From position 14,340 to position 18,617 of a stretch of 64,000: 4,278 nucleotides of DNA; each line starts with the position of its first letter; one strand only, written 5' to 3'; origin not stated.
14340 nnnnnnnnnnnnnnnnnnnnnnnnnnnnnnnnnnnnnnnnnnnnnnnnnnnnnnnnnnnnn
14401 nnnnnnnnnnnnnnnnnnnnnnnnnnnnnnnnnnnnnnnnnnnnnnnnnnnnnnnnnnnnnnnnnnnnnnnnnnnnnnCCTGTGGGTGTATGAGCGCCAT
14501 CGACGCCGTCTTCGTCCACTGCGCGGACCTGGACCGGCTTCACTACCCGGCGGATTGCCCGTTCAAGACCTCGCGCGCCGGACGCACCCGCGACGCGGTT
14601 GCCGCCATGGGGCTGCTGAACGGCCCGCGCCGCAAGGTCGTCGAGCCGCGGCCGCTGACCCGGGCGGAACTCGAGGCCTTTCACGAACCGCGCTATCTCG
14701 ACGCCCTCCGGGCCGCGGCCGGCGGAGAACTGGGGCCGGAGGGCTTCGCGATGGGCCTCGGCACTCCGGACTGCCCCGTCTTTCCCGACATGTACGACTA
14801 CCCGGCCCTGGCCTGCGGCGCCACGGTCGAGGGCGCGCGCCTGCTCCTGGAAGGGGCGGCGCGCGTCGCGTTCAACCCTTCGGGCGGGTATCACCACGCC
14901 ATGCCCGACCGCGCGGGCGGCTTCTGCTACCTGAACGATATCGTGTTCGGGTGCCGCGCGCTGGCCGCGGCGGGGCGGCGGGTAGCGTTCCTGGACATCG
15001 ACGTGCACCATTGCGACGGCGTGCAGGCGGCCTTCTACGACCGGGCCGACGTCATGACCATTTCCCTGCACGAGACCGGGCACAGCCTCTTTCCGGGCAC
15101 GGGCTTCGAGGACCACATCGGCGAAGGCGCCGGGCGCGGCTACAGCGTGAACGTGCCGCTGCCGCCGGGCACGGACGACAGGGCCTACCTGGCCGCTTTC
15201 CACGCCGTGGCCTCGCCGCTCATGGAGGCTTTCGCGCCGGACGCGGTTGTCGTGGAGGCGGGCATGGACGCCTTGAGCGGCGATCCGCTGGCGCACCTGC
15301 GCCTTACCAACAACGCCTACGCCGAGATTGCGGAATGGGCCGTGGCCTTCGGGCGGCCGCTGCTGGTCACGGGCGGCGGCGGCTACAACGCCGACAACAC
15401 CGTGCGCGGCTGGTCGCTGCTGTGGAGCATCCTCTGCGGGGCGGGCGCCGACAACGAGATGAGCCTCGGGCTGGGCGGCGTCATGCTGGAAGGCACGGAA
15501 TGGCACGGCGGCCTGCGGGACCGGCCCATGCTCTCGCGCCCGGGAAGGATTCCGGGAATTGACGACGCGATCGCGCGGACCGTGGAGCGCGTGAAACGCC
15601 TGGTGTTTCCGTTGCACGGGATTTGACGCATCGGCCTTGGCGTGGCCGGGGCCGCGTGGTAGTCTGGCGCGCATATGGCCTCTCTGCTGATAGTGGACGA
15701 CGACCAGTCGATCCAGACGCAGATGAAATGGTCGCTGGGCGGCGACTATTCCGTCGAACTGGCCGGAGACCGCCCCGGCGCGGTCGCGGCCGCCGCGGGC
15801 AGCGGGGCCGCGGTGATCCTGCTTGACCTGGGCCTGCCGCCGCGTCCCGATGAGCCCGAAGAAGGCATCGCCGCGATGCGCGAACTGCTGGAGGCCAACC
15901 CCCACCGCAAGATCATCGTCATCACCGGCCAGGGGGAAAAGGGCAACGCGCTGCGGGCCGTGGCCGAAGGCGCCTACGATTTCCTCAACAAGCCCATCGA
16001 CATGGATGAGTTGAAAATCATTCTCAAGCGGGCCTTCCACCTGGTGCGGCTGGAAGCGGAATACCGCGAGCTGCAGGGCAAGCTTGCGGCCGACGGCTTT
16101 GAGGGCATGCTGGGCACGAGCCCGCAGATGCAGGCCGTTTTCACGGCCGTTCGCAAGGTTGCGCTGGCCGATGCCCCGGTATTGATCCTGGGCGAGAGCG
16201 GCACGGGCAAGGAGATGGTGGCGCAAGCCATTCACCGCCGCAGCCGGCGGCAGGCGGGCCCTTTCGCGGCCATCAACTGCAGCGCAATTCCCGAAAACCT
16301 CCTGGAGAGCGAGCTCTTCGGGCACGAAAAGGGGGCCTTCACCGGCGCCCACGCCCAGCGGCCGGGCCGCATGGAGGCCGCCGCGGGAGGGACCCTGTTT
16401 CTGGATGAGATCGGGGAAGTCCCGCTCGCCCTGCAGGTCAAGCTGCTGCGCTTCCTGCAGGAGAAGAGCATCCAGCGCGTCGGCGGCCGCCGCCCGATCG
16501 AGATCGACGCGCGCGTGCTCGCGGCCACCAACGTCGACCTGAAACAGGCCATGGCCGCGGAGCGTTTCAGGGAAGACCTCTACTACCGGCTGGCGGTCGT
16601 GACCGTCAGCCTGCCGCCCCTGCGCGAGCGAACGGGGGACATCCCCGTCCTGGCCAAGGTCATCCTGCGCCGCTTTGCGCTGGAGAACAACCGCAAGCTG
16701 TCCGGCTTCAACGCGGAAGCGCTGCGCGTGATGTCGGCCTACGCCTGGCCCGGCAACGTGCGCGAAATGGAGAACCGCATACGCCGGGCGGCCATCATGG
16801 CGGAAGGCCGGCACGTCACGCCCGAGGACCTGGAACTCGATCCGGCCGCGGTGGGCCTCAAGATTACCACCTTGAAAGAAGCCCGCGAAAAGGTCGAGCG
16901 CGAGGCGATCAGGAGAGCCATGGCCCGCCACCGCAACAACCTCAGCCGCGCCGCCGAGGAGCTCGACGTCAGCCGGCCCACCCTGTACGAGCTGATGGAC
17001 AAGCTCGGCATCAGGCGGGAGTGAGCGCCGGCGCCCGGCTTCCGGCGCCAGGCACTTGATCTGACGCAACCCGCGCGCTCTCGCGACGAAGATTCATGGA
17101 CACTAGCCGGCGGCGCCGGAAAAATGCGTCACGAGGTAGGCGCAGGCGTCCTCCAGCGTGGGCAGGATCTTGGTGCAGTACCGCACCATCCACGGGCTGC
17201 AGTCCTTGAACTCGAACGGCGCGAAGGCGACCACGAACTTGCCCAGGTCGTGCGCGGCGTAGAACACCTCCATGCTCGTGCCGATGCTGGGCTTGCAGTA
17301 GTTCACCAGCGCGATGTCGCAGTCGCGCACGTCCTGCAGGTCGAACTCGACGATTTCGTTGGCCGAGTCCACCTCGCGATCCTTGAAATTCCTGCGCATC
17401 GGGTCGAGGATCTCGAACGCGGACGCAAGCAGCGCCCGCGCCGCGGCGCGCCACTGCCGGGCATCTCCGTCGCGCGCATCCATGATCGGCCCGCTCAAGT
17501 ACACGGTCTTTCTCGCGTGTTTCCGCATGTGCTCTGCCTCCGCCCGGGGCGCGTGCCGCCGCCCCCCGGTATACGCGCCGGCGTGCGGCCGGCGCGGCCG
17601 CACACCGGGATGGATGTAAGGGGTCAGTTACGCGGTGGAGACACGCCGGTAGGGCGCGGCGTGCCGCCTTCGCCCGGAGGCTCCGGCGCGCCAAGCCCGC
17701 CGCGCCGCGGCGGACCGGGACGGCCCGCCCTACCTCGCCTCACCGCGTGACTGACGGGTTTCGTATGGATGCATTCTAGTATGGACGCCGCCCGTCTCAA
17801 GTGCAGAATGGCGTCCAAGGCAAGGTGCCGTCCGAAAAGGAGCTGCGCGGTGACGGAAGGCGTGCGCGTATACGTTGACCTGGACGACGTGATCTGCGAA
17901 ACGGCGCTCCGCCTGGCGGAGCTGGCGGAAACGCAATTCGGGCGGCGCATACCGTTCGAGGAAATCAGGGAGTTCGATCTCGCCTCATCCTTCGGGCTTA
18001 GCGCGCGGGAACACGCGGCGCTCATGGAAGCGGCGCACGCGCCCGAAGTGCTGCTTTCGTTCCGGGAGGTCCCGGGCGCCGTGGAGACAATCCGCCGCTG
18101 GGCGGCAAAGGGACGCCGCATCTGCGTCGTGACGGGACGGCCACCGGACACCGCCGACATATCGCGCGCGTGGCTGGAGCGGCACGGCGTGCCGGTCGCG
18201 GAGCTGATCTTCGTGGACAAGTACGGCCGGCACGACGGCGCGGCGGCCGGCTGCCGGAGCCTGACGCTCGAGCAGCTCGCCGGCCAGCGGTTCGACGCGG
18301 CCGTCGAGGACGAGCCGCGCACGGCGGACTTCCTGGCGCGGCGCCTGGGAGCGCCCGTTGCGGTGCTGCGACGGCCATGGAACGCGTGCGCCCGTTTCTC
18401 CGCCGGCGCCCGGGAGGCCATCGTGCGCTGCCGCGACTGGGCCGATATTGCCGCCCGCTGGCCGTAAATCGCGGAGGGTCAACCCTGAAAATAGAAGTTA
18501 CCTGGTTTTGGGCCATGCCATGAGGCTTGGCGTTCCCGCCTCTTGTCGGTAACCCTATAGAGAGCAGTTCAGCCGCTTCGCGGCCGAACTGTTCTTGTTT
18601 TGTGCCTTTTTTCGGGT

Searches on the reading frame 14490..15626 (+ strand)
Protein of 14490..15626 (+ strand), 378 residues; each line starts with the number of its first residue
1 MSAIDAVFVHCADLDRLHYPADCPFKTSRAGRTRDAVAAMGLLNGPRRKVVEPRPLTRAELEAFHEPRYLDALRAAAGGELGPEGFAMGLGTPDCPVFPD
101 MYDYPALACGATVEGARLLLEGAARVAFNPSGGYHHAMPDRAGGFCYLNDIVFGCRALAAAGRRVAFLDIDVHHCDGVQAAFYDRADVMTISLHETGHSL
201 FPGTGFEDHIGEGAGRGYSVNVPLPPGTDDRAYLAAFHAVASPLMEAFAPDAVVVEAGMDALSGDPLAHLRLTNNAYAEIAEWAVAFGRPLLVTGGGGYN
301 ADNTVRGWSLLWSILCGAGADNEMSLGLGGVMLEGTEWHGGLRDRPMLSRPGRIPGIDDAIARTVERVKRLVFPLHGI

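Call 56: search_protein_families(library=pfam, proteins=[window:14490-15626:+], max_evalue=0.00001)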
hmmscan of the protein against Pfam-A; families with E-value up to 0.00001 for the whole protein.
window:14490-15626:+ (378 aa): 1 family
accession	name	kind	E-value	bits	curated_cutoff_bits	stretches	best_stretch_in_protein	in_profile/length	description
PF00850.24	Hist_deacetyl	-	3.8e-83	279.7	27.9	1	24-314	2-297/298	Histone deacetylase domain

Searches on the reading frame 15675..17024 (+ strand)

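Call 56: search_protein_families(library=pfam, proteins=[window:15675-17024:+], max_evalue=0.00001)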
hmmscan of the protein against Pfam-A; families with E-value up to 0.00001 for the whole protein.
window:15675-17024:+ (449 aa): 6 families
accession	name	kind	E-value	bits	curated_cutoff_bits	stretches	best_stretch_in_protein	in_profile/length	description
PF00158.32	Sigma54_activat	-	4.9e-72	241.5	20.2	1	146-311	2-167/168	Sigma-54 interaction domain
PF14532.12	Sigma54_activ_2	-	7.8e-23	81.7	25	1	146-316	1-138/138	Sigma-54 interaction domain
PF25601.1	AAA_lid_14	-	3e-22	78.7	27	1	317-388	1-72/87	AAA+ ATPase lid domain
PF00072.30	Response_reg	-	1.1e-16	61.4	30.2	1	5-116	2-109/111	Response regulator receiver domain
PF02954.25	HTH_8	-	8.8e-12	45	22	1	404-443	2-41/42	Bacterial regulatory protein, Fis family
PF07728.20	AAA_5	-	1.5e-07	32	22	1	168-286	1-122/139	AAA domain (dynein-related subfamily)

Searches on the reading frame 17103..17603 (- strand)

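Call 56: search_protein_families(library=pfam, proteins=[window:17103-17603:-], max_evalue=0.00001)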
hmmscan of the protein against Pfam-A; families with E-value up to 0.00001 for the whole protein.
window:17103-17603:- (166 aa): 2 families
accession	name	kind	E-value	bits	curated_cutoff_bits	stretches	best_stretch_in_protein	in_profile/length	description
PF15891.11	Nuc_deoxyri_tr2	-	2.3e-08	34.7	30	1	32-126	2-100/105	Nucleoside 2-deoxyribosyltransferase like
PF05014.21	Nuc_deoxyrib_tr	-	3.4e-08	34.1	28.8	1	34-128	1-97/117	Nucleoside 2-deoxyribosyltransferase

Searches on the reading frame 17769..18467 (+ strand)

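Call 56: search_protein_families(library=pfam, proteins=[window:17769-18467:+], max_evalue=0.00001)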
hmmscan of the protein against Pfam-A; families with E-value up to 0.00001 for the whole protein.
window:17769-18467:+ (232 aa): 2 families
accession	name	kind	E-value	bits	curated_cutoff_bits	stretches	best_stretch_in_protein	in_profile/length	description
PF06941.18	NT5C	-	2.7e-11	44.1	24.8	1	34-151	4-123/180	5' nucleotidase, deoxy (Pyrimidine), cytosolic type C protein (NT5C)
PF24694.1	LNS2_PITM1-3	-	1.4e-06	28.7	27.7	1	102-156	24-77/124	PITM 1-3, LNS2 domain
